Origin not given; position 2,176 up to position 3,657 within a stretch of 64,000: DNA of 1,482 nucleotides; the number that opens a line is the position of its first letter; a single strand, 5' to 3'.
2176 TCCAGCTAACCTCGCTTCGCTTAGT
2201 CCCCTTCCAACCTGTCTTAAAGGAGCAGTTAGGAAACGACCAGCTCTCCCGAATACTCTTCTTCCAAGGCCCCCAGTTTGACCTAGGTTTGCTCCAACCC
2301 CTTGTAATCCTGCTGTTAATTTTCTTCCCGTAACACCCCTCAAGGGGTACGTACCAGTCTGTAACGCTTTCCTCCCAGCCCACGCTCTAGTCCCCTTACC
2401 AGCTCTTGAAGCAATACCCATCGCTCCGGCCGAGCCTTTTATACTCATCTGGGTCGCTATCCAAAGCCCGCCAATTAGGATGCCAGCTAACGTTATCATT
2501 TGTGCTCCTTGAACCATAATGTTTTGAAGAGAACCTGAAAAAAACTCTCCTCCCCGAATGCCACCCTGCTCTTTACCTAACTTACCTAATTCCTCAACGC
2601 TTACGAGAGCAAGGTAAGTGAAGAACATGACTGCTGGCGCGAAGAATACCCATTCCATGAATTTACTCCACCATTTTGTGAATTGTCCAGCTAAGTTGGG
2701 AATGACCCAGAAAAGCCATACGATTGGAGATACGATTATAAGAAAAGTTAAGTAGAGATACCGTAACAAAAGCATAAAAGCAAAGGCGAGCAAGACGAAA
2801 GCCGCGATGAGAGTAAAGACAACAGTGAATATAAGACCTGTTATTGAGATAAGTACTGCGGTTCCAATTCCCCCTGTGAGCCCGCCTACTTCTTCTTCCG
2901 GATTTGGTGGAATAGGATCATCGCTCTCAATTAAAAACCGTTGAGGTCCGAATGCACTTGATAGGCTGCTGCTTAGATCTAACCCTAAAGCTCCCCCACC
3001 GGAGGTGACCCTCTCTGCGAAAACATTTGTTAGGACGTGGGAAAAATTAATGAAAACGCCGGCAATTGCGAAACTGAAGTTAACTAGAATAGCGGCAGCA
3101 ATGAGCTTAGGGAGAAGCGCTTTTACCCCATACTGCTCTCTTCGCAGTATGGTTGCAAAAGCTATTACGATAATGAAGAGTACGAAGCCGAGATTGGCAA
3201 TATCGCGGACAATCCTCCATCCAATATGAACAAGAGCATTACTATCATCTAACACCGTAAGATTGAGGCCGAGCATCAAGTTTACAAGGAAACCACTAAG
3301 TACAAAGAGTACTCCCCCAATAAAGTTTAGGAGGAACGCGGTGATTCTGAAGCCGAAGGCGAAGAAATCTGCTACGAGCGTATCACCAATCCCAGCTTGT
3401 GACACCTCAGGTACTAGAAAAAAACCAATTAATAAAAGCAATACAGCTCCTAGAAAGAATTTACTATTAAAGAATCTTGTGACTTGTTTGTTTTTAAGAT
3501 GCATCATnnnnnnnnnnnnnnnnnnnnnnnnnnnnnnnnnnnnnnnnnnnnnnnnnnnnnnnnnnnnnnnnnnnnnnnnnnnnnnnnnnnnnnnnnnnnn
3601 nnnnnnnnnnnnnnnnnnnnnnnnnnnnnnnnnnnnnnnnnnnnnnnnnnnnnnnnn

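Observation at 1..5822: Five-gene minus-strand operon with PrgI/VirB3-like and TrbL/VirB6-like components plus secreted partners; probable T4SS-derived surface apparatus continuing beyond the window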

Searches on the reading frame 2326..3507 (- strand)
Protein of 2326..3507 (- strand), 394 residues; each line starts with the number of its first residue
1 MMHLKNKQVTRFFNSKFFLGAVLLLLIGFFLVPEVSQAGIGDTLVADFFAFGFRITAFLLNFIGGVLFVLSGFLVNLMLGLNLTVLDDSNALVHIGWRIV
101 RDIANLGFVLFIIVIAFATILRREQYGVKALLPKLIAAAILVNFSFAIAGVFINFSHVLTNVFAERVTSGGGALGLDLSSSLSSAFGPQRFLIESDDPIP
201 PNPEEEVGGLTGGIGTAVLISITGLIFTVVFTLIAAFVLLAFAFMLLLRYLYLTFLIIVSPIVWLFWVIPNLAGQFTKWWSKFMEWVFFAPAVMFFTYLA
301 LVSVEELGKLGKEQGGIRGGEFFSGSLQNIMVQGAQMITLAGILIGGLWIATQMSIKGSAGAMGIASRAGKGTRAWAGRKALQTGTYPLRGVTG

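Call 72: predict_structure(alignment_id=A5)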
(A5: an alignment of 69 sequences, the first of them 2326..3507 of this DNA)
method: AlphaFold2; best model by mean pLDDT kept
length: 394 residues; sequences in the alignment: 69
mean_pLDDT: 84.2   pTM: 0.78
mean pLDDT of the five models: 84.2, 81.6, 80.0, 78.3, 77.7
residues with pLDDT >= 90: 181; 70-90: 152; 50-70: 52; < 50: 9
segments of 3 or more residues with pLDDT < 50: 32-39
pLDDT, mean of each block of 10 residues (from residue 1): 54 66 70 44 75 87 91 94 95 97 95 89 75 92 96 97 87 74 81 74 69 74 88 92 95 97 95 96 96 94 90 66 78 90 91 82 85 89 87 67
secondary structure, 60 per line:
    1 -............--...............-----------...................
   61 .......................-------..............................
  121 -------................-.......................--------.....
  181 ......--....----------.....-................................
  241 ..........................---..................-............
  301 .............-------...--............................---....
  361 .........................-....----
elements in order: H2-13 H16-30 H42-83 H91-120 H128-143 H145-167 H176-186 H189-192 H203-207 H209-266 H270-287 H289-313 H326-353 H357-385 H387-390

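Call 74: fold_search(model_id=the predicted structure, library=pdb)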
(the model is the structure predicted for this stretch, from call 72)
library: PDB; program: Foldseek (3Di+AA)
matches with E <= 10: 358; with E <= 0.001: 0
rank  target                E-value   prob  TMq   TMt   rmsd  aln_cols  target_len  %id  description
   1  8rt9_F                2.6e-03  1.00  0.35  0.45   8.8       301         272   17  Stalk complex full-length structure (TrwJ/VirB5-TrwI/VirB6) from the fully-assembled R388 type IV secretion system det (released 2024-06-19)
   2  8rtd_L                6.3e-03  1.00  0.36  0.48   8.7       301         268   15  Stalk-Arches-IMC structure from the fully-assembled R388 type IV secretion system determined by cryo-EM. (released 2024-06-19)
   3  7o3v_G                1.4e-02  1.00  0.35  0.48   8.9       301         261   18  Stalk complex structure (TrwJ/VirB5-TrwI/VirB6) from the fully-assembled R388 type IV secretion system determined by c (released 2022-06-22)
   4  7o3v_F                2.1e-02  1.00  0.37  0.49   8.5       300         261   17  Stalk complex structure (TrwJ/VirB5-TrwI/VirB6) from the fully-assembled R388 type IV secretion system determined by c (released 2022-06-22)
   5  7o3v_J                4.7e-02  1.00  0.36  0.48   8.6       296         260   17  Stalk complex structure (TrwJ/VirB5-TrwI/VirB6) from the fully-assembled R388 type IV secretion system determined by c (released 2022-06-22)
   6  8rtd_H                7.0e-02  0.98  0.27  0.42  12.6       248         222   16  Stalk-Arches-IMC structure from the fully-assembled R388 type IV secretion system determined by cryo-EM. (released 2024-06-19)
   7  8rtd_I                9.9e-02  0.94  0.25  0.39  10.8       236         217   16  Stalk-Arches-IMC structure from the fully-assembled R388 type IV secretion system determined by cryo-EM. (released 2024-06-19)
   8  9g71_A                2.2e-01  0.16  0.14  0.14  20.8       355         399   11  Cryo-EM structure of TTYH2 in complex with lipids in GDN (released 2025-05-21)
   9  7rtu_B                2.5e-01  0.33  0.17  0.18  23.5       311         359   11  Cryo-EM structure of a TTYH2 trans-dimer (released 2021-08-25)
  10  7n6g_3P               3.1e-01  0.14  0.12  0.13  53.0       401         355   12  C1 of central pair (released 2022-05-18)
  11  3o3x                  3.4e-01  0.18  0.13  0.19  17.6       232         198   14  Crystal structure of gp41-5, a single-chain 5-helix-bundle based on HIV gp41 (released 2011-07-27)
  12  7n6g_3R               3.4e-01  0.13  0.12  0.13  53.2       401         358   14  C1 of central pair (released 2022-05-18)
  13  7rtt_A                4.0e-01  0.28  0.19  0.19  23.6       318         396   13  Cryo-EM structure of a TTYH2 cis-dimer (released 2021-08-25)
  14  4o7g_B                4.2e-01  0.11  0.10  0.14  24.5       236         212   14  Crystal Structure of Ascorbate-bound Cytochrome b561, crystal soaked in 1 M L-ascorbate for 40 minutes (released 2014-02-05)
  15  7o3v_H                4.4e-01  0.80  0.24  0.41  11.4       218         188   18  Stalk complex structure (TrwJ/VirB5-TrwI/VirB6) from the fully-assembled R388 type IV secretion system determined by c (released 2022-06-22)
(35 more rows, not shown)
